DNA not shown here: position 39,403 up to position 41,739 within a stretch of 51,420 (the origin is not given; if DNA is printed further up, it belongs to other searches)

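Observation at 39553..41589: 678-aa transglutaminase/papain-like protein splitting the HisH/HisF amidotransferase module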

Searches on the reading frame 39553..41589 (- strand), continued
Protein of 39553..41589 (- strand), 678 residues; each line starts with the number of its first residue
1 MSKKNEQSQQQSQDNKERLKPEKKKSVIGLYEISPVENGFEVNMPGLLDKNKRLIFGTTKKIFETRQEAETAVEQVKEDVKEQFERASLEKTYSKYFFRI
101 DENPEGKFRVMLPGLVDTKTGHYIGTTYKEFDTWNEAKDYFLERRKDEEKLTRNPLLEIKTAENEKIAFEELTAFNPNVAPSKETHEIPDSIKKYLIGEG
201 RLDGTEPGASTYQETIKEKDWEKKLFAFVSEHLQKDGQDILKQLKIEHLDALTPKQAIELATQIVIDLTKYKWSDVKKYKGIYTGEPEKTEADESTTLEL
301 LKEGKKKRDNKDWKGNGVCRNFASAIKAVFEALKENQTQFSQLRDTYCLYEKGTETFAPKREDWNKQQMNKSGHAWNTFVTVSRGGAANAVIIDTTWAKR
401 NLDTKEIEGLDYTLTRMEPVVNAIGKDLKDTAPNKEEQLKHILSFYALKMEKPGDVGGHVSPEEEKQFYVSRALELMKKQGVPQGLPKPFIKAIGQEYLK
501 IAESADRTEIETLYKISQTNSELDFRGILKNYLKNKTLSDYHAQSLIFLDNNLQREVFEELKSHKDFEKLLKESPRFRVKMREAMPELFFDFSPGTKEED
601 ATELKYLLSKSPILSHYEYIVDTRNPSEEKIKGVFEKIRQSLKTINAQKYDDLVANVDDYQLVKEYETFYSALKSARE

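Call 19: search_protein_families(library=phrogs, proteins=[window:39553-41589:-], max_evalue=1)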
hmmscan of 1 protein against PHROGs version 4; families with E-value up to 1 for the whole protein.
window:39553-41589:- (678 aa): 3 families
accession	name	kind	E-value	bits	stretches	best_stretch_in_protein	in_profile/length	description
phrog_29110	-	unknown function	0.099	14.3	1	325-373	39-87/103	-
phrog_18274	-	unknown function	0.18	13.2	0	616-674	16-76/85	-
phrog_1079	-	unknown function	0.59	11.8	0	61-102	27-68/99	-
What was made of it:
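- On Phage, mobile-element or anti-phage defence protein: PHROGs gave no hit below E 0.09 (call 19).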

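Call 27: predict_structure(alignment_id=A1)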
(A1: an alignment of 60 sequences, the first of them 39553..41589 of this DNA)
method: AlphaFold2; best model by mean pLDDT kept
length: 678 residues; sequences in the alignment: 60
mean_pLDDT: 87.6   pTM: 0.82
mean pLDDT of the five models: 87.6, 87.1, 87.0, 85.7, 85.5
residues with pLDDT >= 90: 473; 70-90: 147; 50-70: 24; < 50: 34
segments of 3 or more residues with pLDDT < 50: 1-27, 280-284
pLDDT, mean of each block of 10 residues (from residue 1): 32 31 46 90 88 84 93 91 92 86 91 80 84 95 92 92 91 93 91 81 85 96 97 91 92 96 94 73 62 96 94 93 97 95 95 74 59 85 92 87 82 91 91 89 94 80 92 95 92 95 93 95 94 93 94 97 94 95 91 94 96 93 94 96 93 93 95 85
secondary structure, 60 per line:
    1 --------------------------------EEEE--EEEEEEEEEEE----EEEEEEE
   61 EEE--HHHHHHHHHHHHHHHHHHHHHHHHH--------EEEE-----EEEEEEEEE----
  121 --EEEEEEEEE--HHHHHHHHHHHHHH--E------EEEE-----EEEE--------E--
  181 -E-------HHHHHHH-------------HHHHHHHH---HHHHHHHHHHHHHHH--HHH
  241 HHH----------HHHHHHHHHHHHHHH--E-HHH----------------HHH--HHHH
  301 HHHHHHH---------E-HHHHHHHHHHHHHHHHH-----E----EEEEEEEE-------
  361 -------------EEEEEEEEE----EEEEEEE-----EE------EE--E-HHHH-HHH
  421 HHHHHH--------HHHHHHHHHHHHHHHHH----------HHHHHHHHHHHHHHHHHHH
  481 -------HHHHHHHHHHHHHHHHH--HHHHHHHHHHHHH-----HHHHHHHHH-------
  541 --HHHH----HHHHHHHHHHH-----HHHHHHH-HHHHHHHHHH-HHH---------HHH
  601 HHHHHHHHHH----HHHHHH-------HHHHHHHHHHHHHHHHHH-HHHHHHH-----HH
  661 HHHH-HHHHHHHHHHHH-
elements in order: E33-36 E39-49 E54-63 H66-90 E99-102 E108-116 E123-131 H134-147 E157-160 E166-169 H190-196 H210-217 H221-235 H238-243 H254-268 H297-307 H319-335 E346-353 E374-382 E387-393 H413-416 H418-426 H435-451 H462-480 H488-504 H507-519 H525-533 H543-546 H551-561 H567-573 H575-584 H598-610 H615-620 H628-645 H647-653 H659-664 H666-677
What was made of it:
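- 41509..41589 (-): Residues 1-27: disordered, Lys/Gln/Glu-rich N-terminal tail, variable among homologues. pLDDT below 50 (call 27).
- On Transglutaminase-like / papain-like cysteine enzyme superfamily (PF01841 clan): In the AF2 model (pLDDT 87.6) the helix spans 319-335 and the strands span 346-353, 374-382 and 387-393 (call 27).
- Closest known: Transglutaminase-like superfamily core. Same: The predicted secondary-structure topology is the same (call 27).
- Checked: The AlphaFold2 model shows two beta-beta-beta-alpha units (call 27). Residues ~413-678 are all-helical in the model (call 27).
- It places Cys at the helix N-terminus and His and Asp on adjacent strands (call 27). The protein has a large helical C-terminal domain (call 27).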

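Call 30: fold_search(model_id=the predicted structure, library=pdb)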
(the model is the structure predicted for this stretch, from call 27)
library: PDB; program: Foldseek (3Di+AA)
matches with E <= 10: 570; with E <= 0.001: 0
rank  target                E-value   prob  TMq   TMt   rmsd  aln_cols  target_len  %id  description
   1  8sw0                  4.9e-02  0.18  0.10  0.09  21.2       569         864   10  Puromycin sensitive aminopeptidase (released 2023-07-26)
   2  3u84_A                1.1e-01  0.35  0.13  0.16  19.6       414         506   14  Crystal Structure of Human Menin (released 2012-02-15)
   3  4gq6_A                1.2e-01  0.33  0.14  0.18  20.9       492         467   13  Human menin in complex with MLL peptide (released 2012-09-19)
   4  5dda                  1.4e-01  0.35  0.14  0.18  19.6       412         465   13  Menin in complex with MI-333 (released 2015-09-09)
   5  6u1s_A                1.5e-01  0.14  0.07  0.11  23.5       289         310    9  Cryo-EM structure of a de novo designed 16-helix transmembrane nanopore, TMHC8_R. (released 2020-08-19)
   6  4gq4                  1.7e-01  0.25  0.14  0.18  20.9       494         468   14  Human menin with bound inhibitor MI-2-2 (released 2012-09-19)
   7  9pff_M                1.8e-01  0.47  0.13  0.23  16.3       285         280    9  Min22bin20S complex (NSF-alphaSNAP-2:2 syntaxin-1a H3:SNAP-25 SN1), non-hydrolyzing, class 27 (released 2025-08-06)
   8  5k7v_A                1.8e-01  0.23  0.09  0.19  18.4       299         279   12  Computational Design of Self-Assembling Cyclic Protein Homooligomers (released 2017-04-12)
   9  5udk_A                2.5e-01  0.13  0.09  0.11  17.2       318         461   15  IFIT1 monomeric mutant (L457E/L464E) with PPP-AAAA (released 2017-03-01)
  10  7wkk_B                2.7e-01  0.38  0.16  0.09  19.9       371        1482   11  Cryo-EM structure of the IR subunit from X. laevis NPC (released 2022-03-30)
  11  7uj4_B                2.8e-01  0.23  0.14  0.19  19.5       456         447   11  Inhibition of Human Menin by SNDX-5613 (released 2022-12-14)
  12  3qtm_B                3.1e-01  0.28  0.11  0.19  18.3       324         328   12  Structure of S. pombe nuclear import adaptor Nro1 (Space group P21) (released 2011-09-21)
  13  4og3                  3.1e-01  0.21  0.14  0.19  20.3       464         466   13  Human menin with bound inhibitor MIV-3R (released 2014-03-05)
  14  6owo_A                3.4e-01  0.57  0.15  0.18  14.2       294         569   10  CRYO-EM STRUCTURE OF PHOSPHORYLATED AP-2 CORE BOUND TO NECAP (released 2019-09-11)
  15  9pff_O                3.5e-01  0.35  0.13  0.24  16.1       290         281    9  Min22bin20S complex (NSF-alphaSNAP-2:2 syntaxin-1a H3:SNAP-25 SN1), non-hydrolyzing, class 27 (released 2025-08-06)
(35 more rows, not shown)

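Call 31: fold_search(model_id=the predicted structure, library=viral)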
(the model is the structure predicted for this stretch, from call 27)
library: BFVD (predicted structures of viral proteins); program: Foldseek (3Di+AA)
matches with E <= 10: 264; with E <= 0.001: 0
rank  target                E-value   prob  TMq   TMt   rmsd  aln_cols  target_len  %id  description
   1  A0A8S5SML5            1.1e-01  0.06  0.07  0.08  27.7       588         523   10  Head to tail connecting protein [Siphoviridae sp. ct7Qv4]
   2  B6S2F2                2.3e-01  0.28  0.11  0.19  12.1       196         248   14  (no name in the UniProt tables at hand)
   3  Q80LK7                3.4e-01  0.15  0.10  0.15  17.5       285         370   12  Uncharacterized protein [Adoxophyes honmai nucleopolyhedrovirus]
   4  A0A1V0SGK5            3.5e-01  0.15  0.08  0.15  16.5       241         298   13  Eukaryotic translation initiation factor 4G [Hokovirus HKV1]
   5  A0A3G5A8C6            3.9e-01  0.38  0.16  0.12  14.6       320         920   13  Ankyrin and ring finger domain protein (Fragment) [Hyperionvirus sp.]
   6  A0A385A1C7            4.4e-01  0.28  0.06  0.17  16.7       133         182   15  (no name in the UniProt tables at hand)
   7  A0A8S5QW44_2          4.6e-01  0.05  0.08  0.07  28.8       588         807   11  Tail tape measure [Siphoviridae sp. ctzSN25]
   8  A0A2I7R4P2            4.6e-01  0.02  0.07  0.08  29.1       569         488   12  (no name in the UniProt tables at hand)
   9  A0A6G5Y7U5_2          5.3e-01  0.05  0.08  0.05  32.7       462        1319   10  (no name in the UniProt tables at hand)
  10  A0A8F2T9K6            5.7e-01  0.16  0.12  0.18  19.0       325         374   15  Ecob115 [Ectropis obliqua nucleopolyhedrovirus]
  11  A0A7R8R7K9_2          5.7e-01  0.04  0.08  0.07  40.4       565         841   12  Tape measure protein [Klebsiella phage vB_KaS-Veronica]
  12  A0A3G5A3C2            6.3e-01  0.12  0.11  0.12  14.8       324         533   11  Uncharacterized protein [Gaeavirus sp.]
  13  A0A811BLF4            6.5e-01  0.15  0.13  0.18  12.7       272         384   16  Uncharacterized protein [Pandoravirus japonicus]
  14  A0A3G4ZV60            6.8e-01  0.09  0.10  0.13  15.6       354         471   12  Uncharacterized protein [Barrevirus sp.]
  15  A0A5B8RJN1            7.5e-01  0.20  0.14  0.16  16.0       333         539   16  Uncharacterized protein [Iridovirus Liz-CrIV]
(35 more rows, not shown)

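Call 36: search_protein_representatives(alignment_id=A1)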
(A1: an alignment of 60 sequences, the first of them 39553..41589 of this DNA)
Query: 60 sequences, 673 profile positions. Proteins with E-value up to 0.001 (for the whole library): 281; up to 1e-10: 220; up to 1e-30: 139. The best 150 are listed.
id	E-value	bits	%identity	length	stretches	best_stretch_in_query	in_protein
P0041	6.9e-273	923.5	-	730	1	6-672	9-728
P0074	4.3e-260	881.2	-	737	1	4-673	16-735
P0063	6.6e-258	874.0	-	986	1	10-671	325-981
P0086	1.8e-251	852.7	-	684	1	4-671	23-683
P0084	3.4e-250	848.5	-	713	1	9-669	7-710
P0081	4.8e-244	828.2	-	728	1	4-671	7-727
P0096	5.5e-244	828.0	-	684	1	8-672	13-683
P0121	1.5e-241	820.0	-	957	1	6-671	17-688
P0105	8.0e-241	817.5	-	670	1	14-672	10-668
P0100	6.0e-235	798.1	-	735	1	8-672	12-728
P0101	7.5e-230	781.2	-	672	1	5-670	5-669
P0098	1.8e-227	773.3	-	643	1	10-588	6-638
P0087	1.7e-226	770.2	-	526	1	155-671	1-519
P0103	1.3e-220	750.7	-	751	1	11-670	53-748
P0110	4.4e-220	749.0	-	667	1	21-671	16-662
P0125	1.6e-179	614.9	-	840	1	21-672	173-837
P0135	6.1e-146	503.9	-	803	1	155-581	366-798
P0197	2.6e-68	247.4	-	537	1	154-671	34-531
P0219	1.3e-42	162.4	-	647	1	201-460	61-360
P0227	3.5e-35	137.9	-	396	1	209-501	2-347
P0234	2.3e-31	125.3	-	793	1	157-421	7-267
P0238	2.9e-27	111.7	-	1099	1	158-424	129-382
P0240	5.7e-26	107.5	-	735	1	156-399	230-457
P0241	3.7e-25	104.8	-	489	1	152-453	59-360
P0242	9.6e-25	103.4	-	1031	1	160-397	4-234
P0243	1.8e-24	102.5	-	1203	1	77-402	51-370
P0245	7.7e-23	97.1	-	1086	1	212-420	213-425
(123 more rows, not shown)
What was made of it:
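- The exhaustive search found 281 clusters at 50% identity with E <= 1e-3 among 1.84 billion representatives (call 36).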

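Call 37: search_protein_families(library=pfam, proteins=[P0234, P0238, P0240, P0242, P0243, P0245, P0063, P0121, P0135, P0219], max_evalue=0.01)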
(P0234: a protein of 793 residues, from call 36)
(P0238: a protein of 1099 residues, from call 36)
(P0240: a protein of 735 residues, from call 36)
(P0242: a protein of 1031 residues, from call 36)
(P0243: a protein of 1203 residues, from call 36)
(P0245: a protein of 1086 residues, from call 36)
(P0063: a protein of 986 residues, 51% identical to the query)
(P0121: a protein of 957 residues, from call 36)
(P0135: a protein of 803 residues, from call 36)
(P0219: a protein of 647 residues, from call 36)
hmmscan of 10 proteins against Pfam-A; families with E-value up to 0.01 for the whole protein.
P0234 (793 aa): 0 families

P0238 (1099 aa): 0 families

P0240 (735 aa): 0 families

P0242 (1031 aa): 0 families

P0243 (1203 aa): 0 families

P0245 (1086 aa): 0 families

P0063 (986 aa): 0 families

P0121 (957 aa): 1 family
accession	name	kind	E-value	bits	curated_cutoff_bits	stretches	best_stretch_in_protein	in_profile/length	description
PF16958.10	PRP9_N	-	0.0016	19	27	1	625-696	58-127/150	Pre-mRNA-splicing factor PRP9 N-terminus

P0135 (803 aa): 1 family
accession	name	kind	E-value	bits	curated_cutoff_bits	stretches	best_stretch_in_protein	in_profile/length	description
PF05934.16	MCLC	-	0.0051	16.1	25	1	614-681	52-117/549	Mid-1-related chloride channel (MCLC)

P0219 (647 aa): 0 families
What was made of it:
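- Tried and rejected: Distant, longer family members (700-1200 aa) were scanned for informative fused domains and had none (call 37).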

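Call 49: find_related_loci(query=A1, collection=viral_contigs, flank=10000)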
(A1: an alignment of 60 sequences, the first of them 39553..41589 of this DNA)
Query A1 (678 aa) in viral_contigs; peptide patterns used: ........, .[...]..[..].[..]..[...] (x = any residue, [..] = any of these).
502 stretches matched a pattern, but none encodes a relative of the query by tblastn (E <= 1e-3).
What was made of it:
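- On Phage, mobile-element or anti-phage defence protein: 0 relatives were found in IMG/VR (call 49).
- Tried and rejected: No relatives were found in IMG/VR (call 49).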

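Call 50: find_related_loci(query=A1, collection=metagenome_contigs, flank=8000)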
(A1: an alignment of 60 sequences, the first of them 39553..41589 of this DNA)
Query A1 (678 aa) in metagenome_contigs; peptide patterns used: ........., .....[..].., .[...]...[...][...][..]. (x = any residue, [..] = any of these).
599 stretches matched a pattern (row limit reached: there are more); 68 encode a relative of the query (tblastn E <= 1e-3); 68 distinct loci.
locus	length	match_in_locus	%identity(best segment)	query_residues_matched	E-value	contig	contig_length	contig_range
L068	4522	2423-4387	68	20-675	0e+0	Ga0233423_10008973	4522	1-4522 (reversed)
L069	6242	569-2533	68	20-675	0e+0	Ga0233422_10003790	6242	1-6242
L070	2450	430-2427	68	12-677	0e+0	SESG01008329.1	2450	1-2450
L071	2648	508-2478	67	20-677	0e+0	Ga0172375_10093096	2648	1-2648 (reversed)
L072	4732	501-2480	68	16-675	0e+0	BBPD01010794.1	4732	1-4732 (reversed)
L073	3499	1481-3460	67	16-675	0e+0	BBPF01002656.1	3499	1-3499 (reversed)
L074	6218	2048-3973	65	23-667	0e+0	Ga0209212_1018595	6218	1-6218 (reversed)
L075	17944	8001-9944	63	24-673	0e+0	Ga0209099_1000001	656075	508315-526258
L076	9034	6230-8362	59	16-675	0e+0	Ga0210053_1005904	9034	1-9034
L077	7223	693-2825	59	16-675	0e+0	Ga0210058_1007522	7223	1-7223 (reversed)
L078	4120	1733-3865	58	16-675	0e+0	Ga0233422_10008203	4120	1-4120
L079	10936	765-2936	57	4-674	0e+0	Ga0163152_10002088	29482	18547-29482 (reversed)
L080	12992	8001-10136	58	16-675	0e+0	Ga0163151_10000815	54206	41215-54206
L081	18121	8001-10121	52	20-674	0e+0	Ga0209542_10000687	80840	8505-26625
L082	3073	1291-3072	58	16-558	0e+0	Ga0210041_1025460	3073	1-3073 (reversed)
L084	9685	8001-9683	59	21-592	0e+0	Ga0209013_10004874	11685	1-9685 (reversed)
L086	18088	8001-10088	48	30-674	0e+0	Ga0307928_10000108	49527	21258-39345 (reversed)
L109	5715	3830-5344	30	142-675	5e-68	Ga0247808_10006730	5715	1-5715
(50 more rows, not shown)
